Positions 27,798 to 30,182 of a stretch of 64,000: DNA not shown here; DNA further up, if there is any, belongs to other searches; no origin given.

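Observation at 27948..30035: Asparagine synthetase fused to a Dph6/MJ0570-like diphthine-ammonia-ligase domain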

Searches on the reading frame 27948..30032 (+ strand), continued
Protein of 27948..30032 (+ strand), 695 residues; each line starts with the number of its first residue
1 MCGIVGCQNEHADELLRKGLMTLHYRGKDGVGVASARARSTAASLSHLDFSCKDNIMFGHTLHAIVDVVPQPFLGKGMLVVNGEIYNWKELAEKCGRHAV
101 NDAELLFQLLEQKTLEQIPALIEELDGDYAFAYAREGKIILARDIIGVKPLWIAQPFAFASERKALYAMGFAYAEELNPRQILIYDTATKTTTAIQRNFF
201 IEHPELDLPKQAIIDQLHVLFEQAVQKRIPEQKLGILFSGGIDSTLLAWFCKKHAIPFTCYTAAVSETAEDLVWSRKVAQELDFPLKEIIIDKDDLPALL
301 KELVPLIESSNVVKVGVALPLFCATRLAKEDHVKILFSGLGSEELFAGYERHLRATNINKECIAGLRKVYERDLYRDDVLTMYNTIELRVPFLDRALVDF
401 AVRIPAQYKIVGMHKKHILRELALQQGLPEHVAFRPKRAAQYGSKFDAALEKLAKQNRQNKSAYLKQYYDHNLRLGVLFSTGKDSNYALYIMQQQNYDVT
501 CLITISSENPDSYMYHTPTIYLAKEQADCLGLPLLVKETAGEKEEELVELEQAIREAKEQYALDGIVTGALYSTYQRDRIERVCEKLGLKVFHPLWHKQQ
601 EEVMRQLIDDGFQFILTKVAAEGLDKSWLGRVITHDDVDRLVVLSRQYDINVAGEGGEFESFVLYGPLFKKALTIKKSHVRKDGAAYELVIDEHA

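Call 5: find_homologous_proteins(query=window:27948-30032:+, max_evalue=1e-10)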
Query window:27948-30032:+ (695 aa): 2237 proteins with E <= 1e-10 among 8000 candidates; the best 120 are listed.
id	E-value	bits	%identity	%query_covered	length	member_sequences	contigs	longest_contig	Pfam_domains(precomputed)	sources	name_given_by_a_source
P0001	0.0e+0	1578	100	100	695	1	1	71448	PF00733.28,PF28410.1,PF24167.2,PF01902.25,PF13522.12,PF13537.12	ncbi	ncbi:MAG: diphthine--ammonia ligase [archaeon]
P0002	8.2e-234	796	53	100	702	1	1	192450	PF00733.28,PF28410.1,PF24167.2,PF03054.23,PF06508.20,PF01902.25,PF13522.12,PF13537.12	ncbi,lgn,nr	ncbi:diphthine--ammonia ligase [Candidatus Woesearchaeota archaeon]|nr:diphthine--ammonia ligase [Ca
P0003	1.1e-233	796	53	99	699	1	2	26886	PF00733.28,PF28410.1,PF24167.2,PF03054.23,PF06508.20,PF01902.25,PF13522.12,PF13537.12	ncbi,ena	-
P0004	1.4e-233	795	56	98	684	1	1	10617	PF00733.28,PF28410.1,PF24167.2,PF03054.23,PF06508.20,PF01902.25,PF13522.12,PF13537.12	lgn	-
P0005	1.7e-233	795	54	98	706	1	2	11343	PF00733.28,PF28410.1,PF24167.2,PF01902.25,PF13522.12,PF02540.24,PF13537.12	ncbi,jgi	jgi:asparagine synthase (glutamine-hydrolysing)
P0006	2.2e-233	795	53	98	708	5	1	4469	PF00733.28,PF28410.1,PF24167.2,PF06508.20,PF01902.25,PF13522.12,PF02540.24,PF13537.12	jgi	jgi:asparagine synthase (glutamine-hydrolysing)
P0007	3.5e-232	791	53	99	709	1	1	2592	PF00733.28,PF28410.1,PF24167.2,PF01902.25,PF13522.12,PF13537.12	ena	-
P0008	6.2e-232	790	53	99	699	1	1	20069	PF00733.28,PF28410.1,PF24167.2,PF03054.23,PF06508.20,PF01902.25,PF13522.12,PF13537.12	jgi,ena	-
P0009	6.3e-231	786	54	98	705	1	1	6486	PF00733.28,PF28410.1,PF24167.2,PF03054.23,PF01902.25,PF13522.12,PF13537.12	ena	-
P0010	7.4e-230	783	52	98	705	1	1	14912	PF00733.28,PF28410.1,PF24167.2,PF03054.23,PF06508.20,PF01902.25,PF13522.12,PF13537.12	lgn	-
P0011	9.4e-230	783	53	97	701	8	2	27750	PF00733.28,PF28410.1,PF24167.2,PF01902.25,PF13522.12,PF13537.12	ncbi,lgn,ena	-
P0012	9.5e-230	783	54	97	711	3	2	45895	PF00733.28,PF28410.1,PF24167.2,PF03054.23,PF06508.20,PF01902.25,PF13522.12,PF13537.12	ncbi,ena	-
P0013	3.5e-229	781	53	98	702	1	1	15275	PF00733.28,PF28410.1,PF24167.2,PF01902.25,PF13522.12,PF13537.12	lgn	-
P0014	9.5e-229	779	53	98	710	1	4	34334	PF00733.28,PF28410.1,PF24167.2,PF01902.25,PF13522.12,PF13537.12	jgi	jgi:asparagine synthase (glutamine-hydrolysing)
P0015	2.0e-228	778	52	99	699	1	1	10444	PF00733.28,PF28410.1,PF24167.2,PF03054.23,PF06508.20,PF01902.25,PF13522.12,PF02540.24,PF13537.12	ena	-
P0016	3.1e-228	778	55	97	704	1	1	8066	PF00733.28,PF28410.1,PF24167.2,PF03054.23,PF06508.20,PF01902.25,PF13522.12,PF13537.12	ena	-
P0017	4.9e-228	777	53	97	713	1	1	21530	PF00733.28,PF28410.1,PF24167.2,PF01902.25,PF13522.12,PF13537.12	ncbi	-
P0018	1.0e-227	776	55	97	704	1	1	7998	PF00733.28,PF28410.1,PF24167.2,PF03054.23,PF06508.20,PF01902.25,PF13522.12,PF13537.12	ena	-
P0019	4.1e-227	774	54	98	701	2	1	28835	PF00733.28,PF28410.1,PF24167.2,PF01902.25,PF13522.12,PF13537.12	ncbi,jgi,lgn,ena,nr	ncbi:MAG: diphthine--ammonia ligase [Nanoarchaeota archaeon]|nr:diphthine--ammonia ligase [Nanoarcha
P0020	5.9e-227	773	51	99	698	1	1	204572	PF00733.28,PF28410.1,PF24167.2,PF03054.23,PF01902.25,PF13522.12,PF13537.12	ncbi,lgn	-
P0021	7.0e-227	773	53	97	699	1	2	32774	PF00733.28,PF28410.1,PF24167.2,PF03054.23,PF06508.20,PF01902.25,PF13522.12,PF13537.12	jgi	-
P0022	1.6e-226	772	54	97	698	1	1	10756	PF00733.28,PF28410.1,PF24167.2,PF03054.23,PF06508.20,PF01902.25,PF13522.12,PF02540.24,PF13537.12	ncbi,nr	ncbi:MAG: diphthine--ammonia ligase [Nanoarchaeota archaeon]|nr:diphthine--ammonia ligase [Nanoarcha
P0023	2.3e-226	771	54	98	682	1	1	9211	PF00733.28,PF28410.1,PF24167.2,PF01902.25,PF13522.12,PF13537.12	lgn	-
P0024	2.5e-226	771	53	98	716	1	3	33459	PF00733.28,PF28410.1,PF24167.2,PF03054.23,PF06508.20,PF01902.25,PF13522.12,PF02540.24,PF13537.12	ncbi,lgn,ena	-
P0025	2.5e-226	771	53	98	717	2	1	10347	PF00733.28,PF28410.1,PF24167.2,PF03054.23,PF06508.20,PF01902.25,PF13522.12,PF13537.12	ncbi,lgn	-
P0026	6.2e-226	770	53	98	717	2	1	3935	PF00733.28,PF28410.1,PF24167.2,PF03054.23,PF06508.20,PF01902.25,PF13522.12,PF13537.12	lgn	-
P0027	8.7e-226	769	52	100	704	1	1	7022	PF00733.28,PF28410.1,PF24167.2,PF03054.23,PF06508.20,PF01171.27,PF01902.25,PF13522.12,PF13537.12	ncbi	-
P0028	3.4e-225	768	54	97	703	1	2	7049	PF00733.28,PF28410.1,PF24167.2,PF03054.23,PF06508.20,PF01902.25,PF13522.12,PF13537.12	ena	-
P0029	4.0e-225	767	53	98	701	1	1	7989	PF00733.28,PF28410.1,PF24167.2,PF03054.23,PF01902.25,PF13522.12,PF13537.12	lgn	-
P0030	5.0e-225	767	51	98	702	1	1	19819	PF00733.28,PF28410.1,PF01902.25,PF13522.12,PF02540.24,PF13537.12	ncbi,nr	ncbi:diphthine--ammonia ligase [Candidatus Woesearchaeota archaeon]|nr:MAG: diphthine--ammonia ligas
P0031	8.5e-225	766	52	99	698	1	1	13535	PF00733.28,PF28410.1,PF24167.2,PF03054.23,PF06508.20,PF02568.21,PF01902.25,PF13522.12,PF13537.12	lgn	-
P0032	1.0e-224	766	54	98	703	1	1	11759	PF00733.28,PF28410.1,PF24167.2,PF03054.23,PF06508.20,PF01902.25,PF13522.12,PF13537.12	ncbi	-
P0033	1.1e-224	766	53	98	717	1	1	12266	PF00733.28,PF28410.1,PF24167.2,PF03054.23,PF06508.20,PF01902.25,PF13522.12,PF13537.12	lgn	-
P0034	1.4e-224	766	54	98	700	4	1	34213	PF00733.28,PF28410.1,PF24167.2,PF03054.23,PF06508.20,PF01902.25,PF13522.12,PF13537.12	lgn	-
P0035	1.6e-224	765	53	97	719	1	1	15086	PF00733.28,PF28410.1,PF24167.2,PF01902.25,PF13522.12,PF13537.12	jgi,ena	-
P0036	2.1e-224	765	52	98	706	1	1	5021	PF00733.28,PF28410.1,PF24167.2,PF01902.25,PF13522.12,PF13537.12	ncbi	-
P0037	2.6e-224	765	53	98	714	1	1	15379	PF00733.28,PF28410.1,PF24167.2,PF06508.20,PF01902.25,PF13522.12,PF13537.12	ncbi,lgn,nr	ncbi:MAG: diphthine--ammonia ligase [Nanoarchaeota archaeon]|nr:diphthine--ammonia ligase [Nanoarcha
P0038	3.3e-224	764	53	98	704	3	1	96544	PF00733.28,PF28410.1,PF24167.2,PF03054.23,PF06508.20,PF01902.25,PF13522.12,PF13537.12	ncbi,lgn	-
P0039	3.8e-224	764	51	98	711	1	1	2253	PF00733.28,PF28410.1,PF24167.2,PF03054.23,PF01902.25,PF13522.12,PF13537.12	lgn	-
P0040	4.2e-224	764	54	97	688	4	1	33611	PF00733.28,PF28410.1,PF24167.2,PF03054.23,PF06508.20,PF01902.25,PF13522.12,PF13537.12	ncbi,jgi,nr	ncbi:diphthine--ammonia ligase [Candidatus Woesearchaeota archaeon]|jgi:diphthine-ammonia ligase|nr:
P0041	5.1e-224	764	54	98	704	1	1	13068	PF00733.28,PF28410.1,PF24167.2,PF03054.23,PF06508.20,PF01902.25,PF13522.12,PF13537.12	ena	-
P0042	6.9e-224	763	54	98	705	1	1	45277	PF00733.28,PF28410.1,PF24167.2,PF03054.23,PF06508.20,PF01902.25,PF13522.12,PF13537.12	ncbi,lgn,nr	ncbi:MAG: diphthine--ammonia ligase [Nanoarchaeota archaeon]|nr:diphthine--ammonia ligase [Nanoarcha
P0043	7.3e-224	763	52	97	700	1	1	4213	PF00733.28,PF28410.1,PF24167.2,PF03054.23,PF06508.20,PF01902.25,PF13522.12,PF13537.12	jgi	jgi:asparagine synthase (glutamine-hydrolysing)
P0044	7.4e-224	763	52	98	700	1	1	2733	PF00733.28,PF28410.1,PF24167.2,PF01902.25,PF13522.12,PF13537.12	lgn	-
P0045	7.6e-224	763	53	98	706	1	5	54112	PF00733.28,PF28410.1,PF24167.2,PF03054.23,PF06508.20,PF01902.25,PF13522.12,PF13537.12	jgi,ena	-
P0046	7.8e-224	763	53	100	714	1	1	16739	PF00733.28,PF28410.1,PF24167.2,PF03054.23,PF06508.20,PF01902.25,PF13522.12,PF13537.12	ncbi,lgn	-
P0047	8.5e-224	763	54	97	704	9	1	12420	PF00733.28,PF28410.1,PF24167.2,PF03054.23,PF06508.20,PF01902.25,PF13522.12,PF13537.12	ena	-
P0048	9.9e-224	763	54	97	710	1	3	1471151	PF00733.28,PF28410.1,PF24167.2,PF03054.23,PF01902.25,PF13522.12,PF13537.12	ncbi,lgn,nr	ncbi:diphthine--ammonia ligase [Candidatus Woesearchaeota archaeon]|nr:diphthine--ammonia ligase [Ca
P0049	1.3e-223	762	52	98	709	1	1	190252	PF00733.28,PF28410.1,PF24167.2,PF03054.23,PF01902.25,PF13522.12,PF13537.12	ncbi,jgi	-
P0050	2.4e-223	761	54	96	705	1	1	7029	PF00733.28,PF28410.1,PF24167.2,PF03054.23,PF06508.20,PF01902.25,PF13522.12,PF13537.12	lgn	-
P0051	2.6e-223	761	53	97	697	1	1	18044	PF00733.28,PF28410.1,PF24167.2,PF03054.23,PF01902.25,PF13522.12,PF13537.12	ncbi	ncbi:MAG: diphthine--ammonia ligase [Nanoarchaeota archaeon]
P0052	2.8e-223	761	50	98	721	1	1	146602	PF00733.28,PF28410.1,PF24167.2,PF01902.25,PF13522.12,PF13537.12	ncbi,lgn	-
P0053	4.9e-223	760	54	98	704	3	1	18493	PF00733.28,PF28410.1,PF24167.2,PF03054.23,PF06508.20,PF01902.25,PF13522.12,PF13537.12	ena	-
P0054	5.9e-223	760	52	98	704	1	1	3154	PF00733.28,PF28410.1,PF24167.2,PF03054.23,PF01902.25,PF13522.12,PF13537.12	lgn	-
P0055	5.9e-223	760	54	98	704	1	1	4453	PF00733.28,PF28410.1,PF24167.2,PF03054.23,PF06508.20,PF01902.25,PF13522.12,PF13537.12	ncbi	-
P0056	5.9e-223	760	53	97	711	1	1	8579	PF00733.28,PF28410.1,PF24167.2,PF03054.23,PF06508.20,PF01171.27,PF01902.25,PF13522.12,PF13537.12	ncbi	-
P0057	7.6e-223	760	53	99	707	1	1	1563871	PF00733.28,PF28410.1,PF24167.2,PF03054.23,PF06508.20,PF01902.25,PF13522.12,PF13537.12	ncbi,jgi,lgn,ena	ncbi:MAG: diphthine--ammonia ligase [Candidatus Woesearchaeota archaeon]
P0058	1.1e-222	759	52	98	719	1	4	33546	PF00733.28,PF28410.1,PF24167.2,PF03054.23,PF01902.25,PF13522.12,PF13537.12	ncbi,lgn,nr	ncbi:MAG: diphthine--ammonia ligase [Nanoarchaeota archaeon]|nr:diphthine--ammonia ligase [Nanoarcha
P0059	1.2e-222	759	53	98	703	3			PF00733.28,PF28410.1,PF24167.2,PF03054.23,PF06508.20,PF01902.25,PF13522.12,PF13537.12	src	-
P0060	1.2e-222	759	52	98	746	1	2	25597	PF00733.28,PF28410.1,PF24167.2,PF01902.25,PF13522.12,PF13537.12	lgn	-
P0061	1.3e-222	759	53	98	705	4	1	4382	PF00733.28,PF28410.1,PF24167.2,PF03054.23,PF06508.20,PF01902.25,PF13522.12,PF13537.12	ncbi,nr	ncbi:diphthine--ammonia ligase [Candidatus Woesearchaeota archaeon]|nr:diphthine--ammonia ligase [Ca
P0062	1.3e-222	759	53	97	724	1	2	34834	PF00733.28,PF28410.1,PF24167.2,PF03054.23,PF06508.20,PF01902.25,PF13522.12,PF13537.12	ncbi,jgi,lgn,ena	-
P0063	1.5e-222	759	52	99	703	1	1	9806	PF00733.28,PF28410.1,PF24167.2,PF03054.23,PF01902.25,PF13522.12,PF13537.12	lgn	-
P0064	1.6e-222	759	53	98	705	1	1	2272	PF00733.28,PF28410.1,PF24167.2,PF03054.23,PF06508.20,PF01171.27,PF01902.25,PF13522.12,PF13537.12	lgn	-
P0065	1.9e-222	758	53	98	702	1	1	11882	PF00733.28,PF28410.1,PF24167.2,PF06508.20,PF01902.25,PF13522.12,PF13537.12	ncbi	-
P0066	2.2e-222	758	53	98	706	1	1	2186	PF00733.28,PF28410.1,PF24167.2,PF03054.23,PF06508.20,PF01902.25,PF13522.12,PF13537.12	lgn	-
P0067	2.4e-222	758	54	97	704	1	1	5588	PF00733.28,PF28410.1,PF24167.2,PF03054.23,PF06508.20,PF01902.25,PF13522.12,PF13537.12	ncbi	-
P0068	2.8e-222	758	54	97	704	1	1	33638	PF00733.28,PF28410.1,PF24167.2,PF03054.23,PF06508.20,PF01902.25,PF13522.12,PF13537.12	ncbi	-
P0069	3.2e-222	758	52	99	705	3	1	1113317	PF00733.28,PF28410.1,PF24167.2,PF03054.23,PF01902.25,PF13522.12,PF13537.12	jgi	jgi:diphthine-ammonia ligase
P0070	4.8e-222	757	52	98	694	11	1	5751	PF00733.28,PF28410.1,PF24167.2,PF03054.23,PF06508.20,PF01902.25,PF13522.12,PF13537.12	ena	-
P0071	4.9e-222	757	53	99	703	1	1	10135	PF00733.28,PF28410.1,PF24167.2,PF03054.23,PF06508.20,PF01902.25,PF13522.12,PF13537.12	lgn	-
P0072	5.1e-222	757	52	100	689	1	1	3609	PF00733.28,PF28410.1,PF24167.2,PF03054.23,PF06508.20,PF01902.25,PF13522.12,PF13537.12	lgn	-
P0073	6.5e-222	757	52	100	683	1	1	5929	PF00733.28,PF28410.1,PF01902.25,PF13522.12,PF13537.12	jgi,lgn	-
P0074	6.8e-222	757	53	97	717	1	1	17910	PF00733.28,PF28410.1,PF24167.2,PF01902.25,PF13522.12,PF13537.12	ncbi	ncbi:diphthine--ammonia ligase [Nanoarchaeota archaeon]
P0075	8.1e-222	756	53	97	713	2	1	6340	PF00733.28,PF28410.1,PF24167.2,PF03054.23,PF06508.20,PF01902.25,PF13522.12,PF13537.12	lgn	-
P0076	9.8e-222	756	53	98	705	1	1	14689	PF00733.28,PF28410.1,PF24167.2,PF03054.23,PF06508.20,PF01902.25,PF13522.12,PF13537.12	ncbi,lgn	-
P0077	1.2e-221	756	52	96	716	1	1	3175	PF00733.28,PF28410.1,PF24167.2,PF03054.23,PF06508.20,PF01902.25,PF13522.12,PF13537.12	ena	-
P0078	1.5e-221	756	53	98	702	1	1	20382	PF00733.28,PF28410.1,PF24167.2,PF03054.23,PF01902.25,PF13522.12,PF13537.12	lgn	-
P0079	1.7e-221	755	53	100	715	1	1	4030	PF00733.28,PF28410.1,PF24167.2,PF03054.23,PF06508.20,PF01902.25,PF13522.12,PF13537.12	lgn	-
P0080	1.8e-221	755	53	98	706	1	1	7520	PF00733.28,PF28410.1,PF24167.2,PF01902.25,PF13522.12,PF13537.12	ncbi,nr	ncbi:diphthine--ammonia ligase [Candidatus Woesearchaeota archaeon]|nr:diphthine--ammonia ligase [Ca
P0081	1.9e-221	755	53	97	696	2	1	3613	PF00733.28,PF28410.1,PF24167.2,PF03054.23,PF06508.20,PF01902.25,PF13522.12,PF13537.12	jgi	jgi:asparagine synthase (glutamine-hydrolysing)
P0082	2.0e-221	755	51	97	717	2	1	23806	PF00733.28,PF28410.1,PF24167.2,PF01902.25,PF13522.12,PF13537.12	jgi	jgi:diphthine-ammonia ligase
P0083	2.0e-221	755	52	98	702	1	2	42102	PF00733.28,PF28410.1,PF24167.2,PF03054.23,PF06508.20,PF01902.25,PF13522.12,PF13537.12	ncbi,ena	-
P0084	2.5e-221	755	54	98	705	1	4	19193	PF00733.28,PF28410.1,PF24167.2,PF03054.23,PF06508.20,PF01171.27,PF01902.25,PF13522.12,PF13537.12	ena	-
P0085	2.7e-221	755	52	98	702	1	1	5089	PF00733.28,PF28410.1,PF24167.2,PF03054.23,PF06508.20,PF01902.25,PF13522.12,PF13537.12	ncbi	-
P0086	2.8e-221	755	53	98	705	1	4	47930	PF00733.28,PF28410.1,PF24167.2,PF03054.23,PF06508.20,PF01902.25,PF13522.12,PF13537.12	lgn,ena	-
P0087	3.5e-221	754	53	98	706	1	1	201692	PF00733.28,PF28410.1,PF24167.2,PF03054.23,PF06508.20,PF01902.25,PF13522.12,PF13537.12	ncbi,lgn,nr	ncbi:diphthine--ammonia ligase [Candidatus Woesearchaeota archaeon]|nr:diphthine--ammonia ligase [Ca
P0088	3.8e-221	754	53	98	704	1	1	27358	PF00733.28,PF28410.1,PF24167.2,PF03054.23,PF06508.20,PF01902.25,PF13522.12,PF13537.12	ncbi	-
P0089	4.8e-221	754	51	100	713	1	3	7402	PF00733.28,PF28410.1,PF24167.2,PF01902.25,PF13522.12,PF13537.12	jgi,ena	-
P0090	5.4e-221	754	54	97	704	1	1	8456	PF00733.28,PF28410.1,PF24167.2,PF03054.23,PF06508.20,PF01902.25,PF13522.12,PF13537.12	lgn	-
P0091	5.8e-221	754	52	98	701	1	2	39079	PF00733.28,PF28410.1,PF24167.2,PF01902.25,PF13522.12,PF13537.12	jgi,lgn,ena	-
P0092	6.1e-221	753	53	100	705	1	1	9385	PF00733.28,PF28410.1,PF24167.2,PF03054.23,PF01902.25,PF13522.12,PF13537.12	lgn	-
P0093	8.2e-221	753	53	98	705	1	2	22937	PF00733.28,PF28410.1,PF24167.2,PF03054.23,PF06508.20,PF01902.25,PF13522.12,PF13537.12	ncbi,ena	ncbi:MAG: diphthine--ammonia ligase [Nanoarchaeota archaeon]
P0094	1.6e-220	752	52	98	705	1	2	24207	PF00733.28,PF28410.1,PF24167.2,PF03054.23,PF06508.20,PF01902.25,PF13522.12,PF13537.12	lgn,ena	-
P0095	1.8e-220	752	51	98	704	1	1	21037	PF00733.28,PF28410.1,PF24167.2,PF01902.25,PF13522.12,PF13537.12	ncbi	-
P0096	2.7e-220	751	52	98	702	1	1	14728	PF00733.28,PF28410.1,PF24167.2,PF06508.20,PF01902.25,PF13522.12,PF13537.12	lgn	-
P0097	3.1e-220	751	51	96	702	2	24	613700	PF00733.28,PF28410.1,PF24167.2,PF03054.23,PF06508.20,PF01902.25,PF13522.12,PF13537.12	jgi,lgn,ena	jgi:diphthine-ammonia ligase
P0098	3.3e-220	751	51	97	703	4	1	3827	PF00733.28,PF28410.1,PF24167.2,PF03054.23,PF06508.20,PF01902.25,PF13522.12,PF13537.12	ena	-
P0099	3.4e-220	751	51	98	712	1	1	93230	PF00733.28,PF28410.1,PF24167.2,PF01902.25,PF13522.12,PF13537.12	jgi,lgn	jgi:asparagine synthase (glutamine-hydrolysing)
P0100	3.9e-220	751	52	97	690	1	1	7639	PF00733.28,PF28410.1,PF24167.2,PF06508.20,PF01902.25,PF13522.12,PF13537.12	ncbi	-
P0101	4.1e-220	751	52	98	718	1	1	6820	PF00733.28,PF28410.1,PF24167.2,PF01902.25,PF13522.12,PF13537.12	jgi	-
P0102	4.7e-220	751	53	100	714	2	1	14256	PF00733.28,PF28410.1,PF24167.2,PF03054.23,PF06508.20,PF01902.25,PF13522.12,PF13537.12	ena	-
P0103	4.7e-220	751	53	98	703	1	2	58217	PF00733.28,PF28410.1,PF24167.2,PF01902.25,PF13522.12,PF13537.12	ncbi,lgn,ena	-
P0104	4.9e-220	750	51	98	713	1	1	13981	PF00733.28,PF28410.1,PF24167.2,PF03054.23,PF01902.25,PF13522.12,PF13537.12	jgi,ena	jgi:diphthine-ammonia ligase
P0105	5.1e-220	750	51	98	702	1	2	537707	PF00733.28,PF28410.1,PF24167.2,PF03054.23,PF06508.20,PF01902.25,PF13522.12,PF13537.12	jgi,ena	jgi:diphthine-ammonia ligase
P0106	6.1e-220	750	51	98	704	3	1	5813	PF00733.28,PF28410.1,PF24167.2,PF01902.25,PF13522.12,PF13537.12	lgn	-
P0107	6.2e-220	750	53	99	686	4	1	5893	PF00733.28,PF28410.1,PF24167.2,PF06508.20,PF01902.25,PF13522.12,PF13537.12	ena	-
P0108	7.1e-220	750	53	98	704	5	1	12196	PF00733.28,PF28410.1,PF24167.2,PF03054.23,PF06508.20,PF01902.25,PF13522.12,PF13537.12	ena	-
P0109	8.2e-220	750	53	98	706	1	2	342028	PF00733.28,PF28410.1,PF24167.2,PF01902.25,PF13522.12,PF13537.12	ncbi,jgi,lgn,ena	-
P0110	8.7e-220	750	51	98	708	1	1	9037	PF00733.28,PF28410.1,PF24167.2,PF06508.20,PF01902.25,PF13522.12,PF13537.12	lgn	-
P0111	1.2e-219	749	52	98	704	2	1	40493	PF00733.28,PF28410.1,PF24167.2,PF01902.25,PF13522.12,PF13537.12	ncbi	-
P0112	1.3e-219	749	50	98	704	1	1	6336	PF00733.28,PF28410.1,PF24167.2,PF06508.20,PF01902.25,PF13522.12,PF13537.12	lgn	-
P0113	1.6e-219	749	53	98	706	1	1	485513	PF00733.28,PF28410.1,PF24167.2,PF03054.23,PF06508.20,PF01902.25,PF13522.12,PF02540.24,PF13537.12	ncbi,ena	-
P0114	1.7e-219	749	53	98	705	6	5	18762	PF00733.28,PF28410.1,PF24167.2,PF03054.23,PF06508.20,PF01902.25,PF13522.12,PF13537.12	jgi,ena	-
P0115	2.0e-219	748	52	98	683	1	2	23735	PF00733.28,PF28410.1,PF24167.2,PF03054.23,PF01902.25,PF13522.12,PF13537.12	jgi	jgi:diphthine-ammonia ligase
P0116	2.1e-219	748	51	97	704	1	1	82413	PF00733.28,PF28410.1,PF24167.2,PF03054.23,PF06508.20,PF01902.25,PF13522.12,PF13537.12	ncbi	-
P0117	2.6e-219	748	53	96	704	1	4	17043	PF00733.28,PF28410.1,PF24167.2,PF03054.23,PF06508.20,PF01902.25,PF13522.12,PF13537.12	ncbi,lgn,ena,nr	ncbi:MAG TPA: diphthine--ammonia ligase [Candidatus Nanoarchaeia archaeon]|nr:diphthine--ammonia lig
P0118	2.9e-219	748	53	97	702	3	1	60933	PF00733.28,PF28410.1,PF24167.2,PF03054.23,PF06508.20,PF01902.25,PF13522.12,PF13537.12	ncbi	ncbi:MAG: diphthine--ammonia ligase [Nanoarchaeota archaeon]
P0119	3.7e-219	748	52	98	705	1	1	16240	PF00733.28,PF28410.1,PF24167.2,PF03054.23,PF06508.20,PF01902.25,PF13522.12,PF02540.24,PF13537.12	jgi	jgi:asparagine synthase (glutamine-hydrolysing)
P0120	3.9e-219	748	53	97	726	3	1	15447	PF00733.28,PF28410.1,PF24167.2,PF03054.23,PF06508.20,PF01902.25,PF13522.12,PF13537.12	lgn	-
